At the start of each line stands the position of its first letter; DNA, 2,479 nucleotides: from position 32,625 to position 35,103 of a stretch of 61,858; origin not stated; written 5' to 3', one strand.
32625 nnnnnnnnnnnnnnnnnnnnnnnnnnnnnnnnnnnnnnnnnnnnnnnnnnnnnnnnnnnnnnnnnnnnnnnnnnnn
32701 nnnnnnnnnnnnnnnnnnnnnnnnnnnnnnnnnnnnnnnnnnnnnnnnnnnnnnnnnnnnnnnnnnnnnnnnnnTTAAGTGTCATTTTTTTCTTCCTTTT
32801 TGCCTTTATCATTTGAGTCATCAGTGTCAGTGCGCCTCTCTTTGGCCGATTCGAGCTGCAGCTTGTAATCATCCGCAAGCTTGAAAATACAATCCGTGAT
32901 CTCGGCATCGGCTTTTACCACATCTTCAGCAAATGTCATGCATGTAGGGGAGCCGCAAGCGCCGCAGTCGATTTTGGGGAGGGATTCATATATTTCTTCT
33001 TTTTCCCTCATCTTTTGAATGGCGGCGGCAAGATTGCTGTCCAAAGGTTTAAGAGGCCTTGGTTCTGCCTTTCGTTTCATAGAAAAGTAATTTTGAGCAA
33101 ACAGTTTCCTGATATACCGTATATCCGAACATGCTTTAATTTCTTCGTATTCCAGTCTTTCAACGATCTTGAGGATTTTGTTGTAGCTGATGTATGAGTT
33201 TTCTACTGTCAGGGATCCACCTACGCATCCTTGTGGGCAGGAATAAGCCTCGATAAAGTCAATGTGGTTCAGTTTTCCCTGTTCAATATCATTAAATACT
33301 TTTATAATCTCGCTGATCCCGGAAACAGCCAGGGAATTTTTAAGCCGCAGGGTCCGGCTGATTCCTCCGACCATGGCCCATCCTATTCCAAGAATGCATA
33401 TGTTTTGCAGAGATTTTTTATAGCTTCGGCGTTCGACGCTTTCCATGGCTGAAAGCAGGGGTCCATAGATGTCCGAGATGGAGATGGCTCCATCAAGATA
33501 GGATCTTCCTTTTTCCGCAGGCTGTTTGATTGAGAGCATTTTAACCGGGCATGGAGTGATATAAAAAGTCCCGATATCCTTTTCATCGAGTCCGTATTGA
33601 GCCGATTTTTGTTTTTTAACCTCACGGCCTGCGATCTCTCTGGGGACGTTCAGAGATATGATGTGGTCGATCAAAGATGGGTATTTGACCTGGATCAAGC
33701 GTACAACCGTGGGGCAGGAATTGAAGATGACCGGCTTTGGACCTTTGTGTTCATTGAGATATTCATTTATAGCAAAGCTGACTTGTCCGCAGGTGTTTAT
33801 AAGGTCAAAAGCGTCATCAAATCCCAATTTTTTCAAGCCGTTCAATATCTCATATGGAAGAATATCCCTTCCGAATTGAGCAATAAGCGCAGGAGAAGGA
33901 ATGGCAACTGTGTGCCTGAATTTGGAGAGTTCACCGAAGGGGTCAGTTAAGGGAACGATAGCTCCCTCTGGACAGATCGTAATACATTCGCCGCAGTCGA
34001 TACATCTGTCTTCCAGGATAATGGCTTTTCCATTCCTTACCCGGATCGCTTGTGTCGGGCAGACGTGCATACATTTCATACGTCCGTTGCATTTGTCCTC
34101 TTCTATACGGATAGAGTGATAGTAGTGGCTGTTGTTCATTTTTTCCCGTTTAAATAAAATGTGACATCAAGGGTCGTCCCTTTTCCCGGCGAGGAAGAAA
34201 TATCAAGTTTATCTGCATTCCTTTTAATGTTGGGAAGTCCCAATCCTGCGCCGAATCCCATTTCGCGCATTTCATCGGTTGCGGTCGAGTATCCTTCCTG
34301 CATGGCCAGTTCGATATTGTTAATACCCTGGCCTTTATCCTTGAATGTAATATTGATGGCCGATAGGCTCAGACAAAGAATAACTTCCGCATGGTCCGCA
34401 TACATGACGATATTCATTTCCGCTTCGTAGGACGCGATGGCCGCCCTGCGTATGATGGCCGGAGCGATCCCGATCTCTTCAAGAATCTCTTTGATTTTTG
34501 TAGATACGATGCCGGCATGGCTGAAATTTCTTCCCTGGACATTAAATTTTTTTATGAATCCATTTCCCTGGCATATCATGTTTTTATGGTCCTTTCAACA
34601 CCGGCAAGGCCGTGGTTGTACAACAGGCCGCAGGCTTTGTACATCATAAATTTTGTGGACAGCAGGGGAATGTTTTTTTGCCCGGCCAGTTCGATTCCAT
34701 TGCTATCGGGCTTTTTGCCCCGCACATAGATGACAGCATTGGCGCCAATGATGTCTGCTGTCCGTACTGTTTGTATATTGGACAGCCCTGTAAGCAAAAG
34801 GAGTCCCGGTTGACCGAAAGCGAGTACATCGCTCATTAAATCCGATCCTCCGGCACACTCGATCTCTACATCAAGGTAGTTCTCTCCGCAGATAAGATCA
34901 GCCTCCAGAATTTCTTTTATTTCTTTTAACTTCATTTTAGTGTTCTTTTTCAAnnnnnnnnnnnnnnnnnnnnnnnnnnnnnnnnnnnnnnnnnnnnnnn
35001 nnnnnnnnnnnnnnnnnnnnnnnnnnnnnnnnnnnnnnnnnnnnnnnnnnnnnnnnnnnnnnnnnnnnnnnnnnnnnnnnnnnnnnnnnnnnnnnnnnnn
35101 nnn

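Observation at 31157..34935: Putative phospho-signalling module embedded inside a [NiFe] hydrogenase operon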

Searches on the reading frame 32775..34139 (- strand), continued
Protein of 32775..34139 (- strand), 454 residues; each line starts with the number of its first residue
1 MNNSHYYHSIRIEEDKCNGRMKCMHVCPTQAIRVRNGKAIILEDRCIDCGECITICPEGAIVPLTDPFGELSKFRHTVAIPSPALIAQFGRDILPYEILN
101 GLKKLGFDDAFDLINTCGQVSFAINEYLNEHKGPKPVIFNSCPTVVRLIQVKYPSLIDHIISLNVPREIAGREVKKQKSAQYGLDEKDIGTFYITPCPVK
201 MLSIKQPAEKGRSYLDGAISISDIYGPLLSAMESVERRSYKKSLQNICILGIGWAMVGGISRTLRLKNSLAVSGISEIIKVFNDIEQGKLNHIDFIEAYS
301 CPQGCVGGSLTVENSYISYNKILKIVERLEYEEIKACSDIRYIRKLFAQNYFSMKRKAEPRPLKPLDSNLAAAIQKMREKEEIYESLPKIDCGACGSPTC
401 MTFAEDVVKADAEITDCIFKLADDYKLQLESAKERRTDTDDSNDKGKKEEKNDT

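Call 84: search_protein_families(library=pfam, proteins=[L073:8422-9195:+, L073:7671-8318:-, L072:7300-8973:+, L052:8719-9165:+, L038:8103-9005:+, L038:7001-7864:+, L015:4460-5488:+, L018:5106-5969:+, L036:5224-5925:+, L001:8478-9017:+], max_evalue=0.00001)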
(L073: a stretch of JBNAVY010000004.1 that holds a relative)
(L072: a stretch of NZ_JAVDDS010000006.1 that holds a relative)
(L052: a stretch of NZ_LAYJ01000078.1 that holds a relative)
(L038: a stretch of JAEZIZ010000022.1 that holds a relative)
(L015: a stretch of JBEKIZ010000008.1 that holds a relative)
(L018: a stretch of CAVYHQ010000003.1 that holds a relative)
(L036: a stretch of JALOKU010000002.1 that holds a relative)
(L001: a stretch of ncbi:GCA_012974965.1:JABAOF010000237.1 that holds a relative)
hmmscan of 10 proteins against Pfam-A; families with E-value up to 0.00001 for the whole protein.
L073:8422-9195:+ (257 aa): 0 families

L073:7671-8318:- (215 aa): 1 family
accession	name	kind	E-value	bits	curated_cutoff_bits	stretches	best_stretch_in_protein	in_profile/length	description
PF01464.25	SLT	-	5.4e-29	100.6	21.3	1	94-200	2-115/117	Transglycosylase SLT domain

L072:7300-8973:+ (557 aa): 1 family
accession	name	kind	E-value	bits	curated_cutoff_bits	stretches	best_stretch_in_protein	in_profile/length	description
PF00485.24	PRK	-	6.1e-21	75.6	22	1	295-491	2-188/196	Phosphoribulokinase / Uridine kinase family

L052:8719-9165:+ (148 aa): 3 families
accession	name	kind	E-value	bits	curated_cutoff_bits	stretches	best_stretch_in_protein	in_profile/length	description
PF00383.29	dCMP_cyt_deam_1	-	1.4e-26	92.8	25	1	3-124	2-100/102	Cytidine and deoxycytidylate deaminase zinc-binding region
PF14437.12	MafB19-deam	-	4.2e-19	69.3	27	1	4-142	3-118/142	MafB19-like deaminase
PF14439.12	Bd3614-deam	-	7e-07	29.7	38.5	1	78-133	35-97/113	Bd3614-like deaminase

L038:8103-9005:+ (300 aa): 1 family
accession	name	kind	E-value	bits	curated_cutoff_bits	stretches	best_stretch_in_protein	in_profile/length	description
PF05036.18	SPOR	-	1.1e-09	38.9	21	1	105-166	5-70/76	SPOR domain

L038:7001-7864:+ (287 aa): 1 family
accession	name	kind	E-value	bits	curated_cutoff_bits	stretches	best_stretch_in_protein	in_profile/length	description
PF02645.21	DegV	-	4.3e-76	256.3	27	1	6-283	4-278/280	Uncharacterised protein, DegV family COG1307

L015:4460-5488:+ (342 aa): 3 families
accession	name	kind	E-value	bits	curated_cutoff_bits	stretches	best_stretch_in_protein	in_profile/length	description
PF00132.30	Hexapep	-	4.6e-32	108.8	27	3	141-175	1-35/36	Bacterial transferase hexapeptide (six repeats)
PF04613.19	LpxD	-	1.1e-13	51.2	30.8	1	20-84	2-69/70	UDP-3-O-[3-hydroxymyristoyl] glucosamine N-acyltransferase, LpxD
PF25084.1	LbH_EIF2B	-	7.7e-11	42.4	54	0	197-275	22-99/105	EIF2B subunit epsilon LbH domain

L018:5106-5969:+ (287 aa): 1 family
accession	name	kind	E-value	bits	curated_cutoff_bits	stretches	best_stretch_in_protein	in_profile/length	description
PF02754.22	CCG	-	3.6e-14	53.1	20.6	1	171-255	1-79/85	Cysteine-rich domain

L036:5224-5925:+ (233 aa): 3 families
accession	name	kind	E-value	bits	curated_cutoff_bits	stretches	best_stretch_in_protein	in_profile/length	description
PF00406.28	ADK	-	4.7e-49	166.8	26.8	1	23-202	1-149/151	Adenylate kinase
PF13207.12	AAA_17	-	5.8e-25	88.6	27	1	24-147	1-124/136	AAA domain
PF13671.12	AAA_33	-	2.8e-07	31.4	27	0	21-148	2-121/143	AAA domain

L001:8478-9017:+ (179 aa): 1 family
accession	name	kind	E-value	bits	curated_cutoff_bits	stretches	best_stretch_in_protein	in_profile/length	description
PF01750.23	HycI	-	4.1e-24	85.3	23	1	47-176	2-129/130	Hydrogenase maturation protease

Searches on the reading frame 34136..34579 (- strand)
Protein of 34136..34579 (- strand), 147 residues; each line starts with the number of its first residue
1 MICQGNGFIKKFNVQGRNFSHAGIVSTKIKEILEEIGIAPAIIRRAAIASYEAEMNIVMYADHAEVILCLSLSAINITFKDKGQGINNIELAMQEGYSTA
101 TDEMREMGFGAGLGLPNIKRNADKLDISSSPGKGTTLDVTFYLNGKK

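Call 3: search_protein_families(library=pfam, proteins=[window:34136-34579:-], max_evalue=0.01)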
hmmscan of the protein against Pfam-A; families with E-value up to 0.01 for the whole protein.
window:34136-34579:- (147 aa): 2 families
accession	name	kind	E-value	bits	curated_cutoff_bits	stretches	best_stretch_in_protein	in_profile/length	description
PF02518.31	HATPase_c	-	6.2e-08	33.5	26.4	1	61-143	24-107/111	Histidine kinase-, DNA gyrase B-, and HSP90-like ATPase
PF13581.12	HATPase_c_2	-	1.4e-05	25.5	27.4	1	25-140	11-126/127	Histidine kinase-like ATPase domain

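Call 6: search_protein_families(library=ncbifam, proteins=[window:34136-34579:-], max_evalue=0.01)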
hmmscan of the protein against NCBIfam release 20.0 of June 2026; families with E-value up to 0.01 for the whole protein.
window:34136-34579:- (147 aa): 2 families
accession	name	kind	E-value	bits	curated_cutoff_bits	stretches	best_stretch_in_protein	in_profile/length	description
TIGR01925.2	spIIAB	equivalog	8.4e-12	45.2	135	1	65-140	63-133/137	anti-sigma F factor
TIGR02966.1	phoR_proteo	equivalog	0.0016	17.5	334.2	1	73-141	260-333/333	phosphate regulon sensor histidine kinase PhoR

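Call 21: search_solved_structures(query=window:34136-34579:-, max_evalue=1, show_alignments=2)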
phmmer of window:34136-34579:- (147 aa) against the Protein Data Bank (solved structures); distinct sequences matched with E-value up to 1: 5.
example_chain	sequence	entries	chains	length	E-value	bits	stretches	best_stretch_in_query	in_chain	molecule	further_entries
1til_A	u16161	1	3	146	0.021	18.2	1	47-139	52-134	Anti-sigma F factor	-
1l0o_A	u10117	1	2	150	0.022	18.2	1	47-139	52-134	Anti-sigma F factor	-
1th8_A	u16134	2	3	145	0.027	17.9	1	47-137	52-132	Anti-sigma F factor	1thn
1tid_A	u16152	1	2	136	0.027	17.9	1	46-137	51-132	Anti-sigma F factor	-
2f6k_A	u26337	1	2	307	0.25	14.7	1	67-117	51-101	metal-dependent hydrolase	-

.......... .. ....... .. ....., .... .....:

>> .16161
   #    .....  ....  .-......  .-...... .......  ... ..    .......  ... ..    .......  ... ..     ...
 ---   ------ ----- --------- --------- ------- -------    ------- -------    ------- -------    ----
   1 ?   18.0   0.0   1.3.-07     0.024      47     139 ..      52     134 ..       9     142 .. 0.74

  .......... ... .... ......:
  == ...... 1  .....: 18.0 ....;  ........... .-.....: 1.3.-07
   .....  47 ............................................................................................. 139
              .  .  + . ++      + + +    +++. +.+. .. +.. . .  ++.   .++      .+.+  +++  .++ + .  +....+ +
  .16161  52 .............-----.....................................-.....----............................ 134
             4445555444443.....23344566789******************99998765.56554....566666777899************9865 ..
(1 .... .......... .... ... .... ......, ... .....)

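Call 89: search_solved_structures(query=A6, max_evalue=0.01, show_alignments=1)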
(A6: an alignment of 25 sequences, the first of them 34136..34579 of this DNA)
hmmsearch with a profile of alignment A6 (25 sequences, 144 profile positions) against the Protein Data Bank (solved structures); distinct sequences matched with E-value up to 0.01: 12.
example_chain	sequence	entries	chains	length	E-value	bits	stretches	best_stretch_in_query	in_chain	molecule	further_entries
1til_A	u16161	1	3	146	5.7e-10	42.5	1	32-140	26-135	Anti-sigma F factor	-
1l0o_A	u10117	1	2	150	6.2e-10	42.3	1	32-140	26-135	Anti-sigma F factor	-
1th8_A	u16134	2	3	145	6.6e-10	42.2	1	32-140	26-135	Anti-sigma F factor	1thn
1tid_A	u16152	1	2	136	7.1e-10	42.1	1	32-139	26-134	Anti-sigma F factor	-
8c5v_A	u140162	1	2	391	0.00078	22.6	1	91-141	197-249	Chemotaxis protein CheA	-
6s1k_A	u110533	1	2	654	0.0022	21.1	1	91-141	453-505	Chemotaxis protein CheA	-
8g3a_D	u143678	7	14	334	0.0049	20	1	56-141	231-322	Sensor protein BceS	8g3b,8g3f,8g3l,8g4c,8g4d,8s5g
3d36_A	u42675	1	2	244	0.0064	19.6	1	63-141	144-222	Sporulation kinase B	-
8sbm_A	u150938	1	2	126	0.0075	19.4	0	40-88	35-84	GAF domain-containing protein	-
1i58_A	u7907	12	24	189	0.0082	19.2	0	94-141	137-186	CHEMOTAXIS PROTEIN CHEA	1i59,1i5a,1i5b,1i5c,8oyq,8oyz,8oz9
1i5d_A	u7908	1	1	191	0.0084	19.2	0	94-141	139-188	CHEMOTAXIS PROTEIN CHEA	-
6mi6_A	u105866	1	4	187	0.0093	19.1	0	94-141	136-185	Chemotaxis protein CheA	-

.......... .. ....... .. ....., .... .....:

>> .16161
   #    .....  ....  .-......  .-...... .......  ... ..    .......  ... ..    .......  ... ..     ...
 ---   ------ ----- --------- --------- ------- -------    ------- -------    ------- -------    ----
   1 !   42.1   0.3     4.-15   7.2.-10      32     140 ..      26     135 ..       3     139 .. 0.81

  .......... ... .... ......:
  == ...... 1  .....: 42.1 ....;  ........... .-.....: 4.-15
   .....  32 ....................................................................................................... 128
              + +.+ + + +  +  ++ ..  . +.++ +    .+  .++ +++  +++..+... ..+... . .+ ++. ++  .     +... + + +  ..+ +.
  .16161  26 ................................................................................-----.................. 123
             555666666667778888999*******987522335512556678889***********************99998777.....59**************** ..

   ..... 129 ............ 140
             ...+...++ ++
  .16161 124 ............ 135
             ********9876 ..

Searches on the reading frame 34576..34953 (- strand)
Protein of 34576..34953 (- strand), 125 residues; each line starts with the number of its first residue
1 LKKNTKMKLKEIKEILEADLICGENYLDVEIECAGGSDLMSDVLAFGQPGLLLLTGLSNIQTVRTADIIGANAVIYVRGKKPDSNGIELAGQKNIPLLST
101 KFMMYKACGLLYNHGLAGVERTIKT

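Call 3: search_protein_families(library=pfam, proteins=[window:34576-34953:-], max_evalue=0.01)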
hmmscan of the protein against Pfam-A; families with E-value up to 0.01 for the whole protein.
window:34576-34953:- (125 aa): 1 family
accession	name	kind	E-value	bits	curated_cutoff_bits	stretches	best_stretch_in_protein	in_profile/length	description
PF07085.17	DRTGG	-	0.0043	17.3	25.2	1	11-106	1-97/105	DRTGG domain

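Call 6: search_protein_families(library=ncbifam, proteins=[window:34576-34953:-], max_evalue=0.01)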
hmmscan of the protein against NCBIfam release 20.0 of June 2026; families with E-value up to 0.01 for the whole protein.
window:34576-34953:- (125 aa): 1 family
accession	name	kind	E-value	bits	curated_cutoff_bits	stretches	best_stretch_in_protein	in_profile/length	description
NF038279.1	TF_CBS_SpxR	exception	0.00012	20.9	600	1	6-120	70-182/427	CBS-HotDog domain-containing transcription factor SpxR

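Call 25: search_solved_structures(query=window:34576-34953:-, max_evalue=10)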
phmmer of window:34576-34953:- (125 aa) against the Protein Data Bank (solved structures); distinct sequences matched with E-value up to 10: 2.
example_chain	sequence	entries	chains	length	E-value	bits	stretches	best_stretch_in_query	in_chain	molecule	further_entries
7ag6_A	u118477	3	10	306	0.44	13.8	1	39-115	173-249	Sulfofructose kinase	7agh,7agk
8j4z_J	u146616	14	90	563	0.73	13.1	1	50-101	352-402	Methylcrotonoyl-CoA carboxylase beta chain, mitochondrial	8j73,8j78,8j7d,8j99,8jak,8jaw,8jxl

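Call 73: find_homologous_proteins(query=window:34576-34935:-, max_evalue=0.00001)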
Query window:34576-34935:- (119 aa): 5964 proteins with E <= 0.00001 among 5977 candidates; the best 120 are listed.
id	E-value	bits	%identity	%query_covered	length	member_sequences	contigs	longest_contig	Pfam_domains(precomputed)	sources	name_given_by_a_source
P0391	1.5e-70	252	99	100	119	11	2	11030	-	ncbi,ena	-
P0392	6.3e-56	205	82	99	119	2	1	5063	-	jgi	-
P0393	1.6e-50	188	76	95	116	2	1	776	-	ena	-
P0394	2.9e-50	187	74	99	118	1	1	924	PF07085.18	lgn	-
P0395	6.4e-50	186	76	95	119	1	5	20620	PF07085.18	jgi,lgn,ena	jgi:predicted transcriptional regulator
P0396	8.0e-50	185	72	99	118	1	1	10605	PF07085.18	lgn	-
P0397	2.6e-49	184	71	99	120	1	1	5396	PF07085.18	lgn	-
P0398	5.0e-49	183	74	97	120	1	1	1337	PF07085.18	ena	-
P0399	6.6e-49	182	74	97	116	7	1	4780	PF07085.18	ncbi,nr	ncbi:MAG: hypothetical protein GQ544_05990 [Candidatus Aminicenantes bacterium]|nr:hypothetical prot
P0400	1.4e-48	181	74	95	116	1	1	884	PF07085.18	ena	-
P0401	2.2e-48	181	72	96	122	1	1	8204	-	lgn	-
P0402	2.2e-48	181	74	95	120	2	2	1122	PF07085.18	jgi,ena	-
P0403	2.4e-48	181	74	95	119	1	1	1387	PF07085.18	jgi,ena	jgi:predicted transcriptional regulator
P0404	2.7e-48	181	73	97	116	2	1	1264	-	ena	-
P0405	2.7e-48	181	75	95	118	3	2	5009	-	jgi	-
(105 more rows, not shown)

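Call 81: predict_structure(alignment_id=A5)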
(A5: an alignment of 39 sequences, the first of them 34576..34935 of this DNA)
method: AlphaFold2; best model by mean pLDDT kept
length: 119 residues; sequences in the alignment: 39
mean_pLDDT: 93.6   pTM: 0.87
mean pLDDT of the five models: 93.6, 93.3, 93.3, 92.2, 88.3
residues with pLDDT >= 90: 101; 70-90: 13; 50-70: 2; < 50: 3
segments of 3 or more residues with pLDDT < 50: 117-119
pLDDT, mean of each block of 10 residues (from residue 1): 98 97 96 86 94 95 97 97 98 98 97 67
secondary structure, 60 per line:
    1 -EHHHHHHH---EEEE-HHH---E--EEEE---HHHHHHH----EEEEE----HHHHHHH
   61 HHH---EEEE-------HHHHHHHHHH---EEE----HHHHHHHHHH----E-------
elements in order: H3-9 E13-16 E27-30 H34-40 E45-49 H54-63 E67-70 H78-87 E91-93 H98-107

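Call 85: fold_search(model_id=the predicted structure, library=pdb)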
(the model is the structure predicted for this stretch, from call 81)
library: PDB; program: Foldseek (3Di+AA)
matches with E <= 10: 904; with E <= 0.001: 11
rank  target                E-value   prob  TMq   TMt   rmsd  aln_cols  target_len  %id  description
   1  2ioj_A                3.6e-06  1.00  0.80  0.79   2.0       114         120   15  Crystal structure of protein AF1212 from Archaeoglobus fulgidus, Pfam DRTGG (released 2006-10-31)
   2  3l2b_A                1.3e-05  1.00  0.74  0.40   2.2       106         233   20  Crystal structure of the CBS and DRTGG domains of the regulatory region of Clostridium perfringens pyrophosphatase com (released 2010-04-21)
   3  3l31_B                2.9e-05  1.00  0.76  0.41   2.9       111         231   20  Crystal structure of the CBS and DRTGG domains of the regulatory region of Clostridium perfringens pyrophosphatase com (released 2010-04-21)
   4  3l2b_B                3.1e-05  1.00  0.70  0.38   3.1       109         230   18  Crystal structure of the CBS and DRTGG domains of the regulatory region of Clostridium perfringens pyrophosphatase com (released 2010-04-21)
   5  3l31_A                4.9e-05  1.00  0.75  0.40   2.1       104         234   19  Crystal structure of the CBS and DRTGG domains of the regulatory region of Clostridium perfringens pyrophosphatase com (released 2010-04-21)
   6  6vr8                  8.3e-05  1.00  0.63  0.17   2.8       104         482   22  Structure of a pseudomurein peptide ligase type E from Methanothermus fervidus (released 2021-08-11)
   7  1knx_B                2.1e-04  1.00  0.68  0.30   4.0       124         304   14  HPr kinase/phosphatase from Mycoplasma pneumoniae (released 2002-12-31)
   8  1ko7_A                2.4e-04  1.00  0.61  0.28   5.5       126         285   17  X-ray structure of the HPr kinase/phosphatase from Staphylococcus xylosus at 1.95 A resolution (released 2002-04-03)
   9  7ufp                  3.7e-04  1.00  0.64  0.18   2.5       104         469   21  Structure of a pseudomurein peptide ligase type E from Methanothermus fervidus (released 2022-10-12)
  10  1knx_F                6.7e-04  1.00  0.61  0.27   3.5       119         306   14  HPr kinase/phosphatase from Mycoplasma pneumoniae (released 2002-12-31)
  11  1knx_E                9.3e-04  1.00  0.59  0.25   4.5       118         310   15  HPr kinase/phosphatase from Mycoplasma pneumoniae (released 2002-12-31)
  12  1knx_D                1.1e-03  1.00  0.62  0.28   3.5       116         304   16  HPr kinase/phosphatase from Mycoplasma pneumoniae (released 2002-12-31)
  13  1knx_A                1.4e-03  1.00  0.63  0.28   3.3       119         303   16  HPr kinase/phosphatase from Mycoplasma pneumoniae (released 2002-12-31)
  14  1knx_C                2.0e-03  1.00  0.64  0.28   3.6       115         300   16  HPr kinase/phosphatase from Mycoplasma pneumoniae (released 2002-12-31)
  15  6p83_C                1.0e-02  1.00  0.53  0.22   3.6       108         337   16  E.coli LpxD in complex with compound 1o (released 2019-08-28)
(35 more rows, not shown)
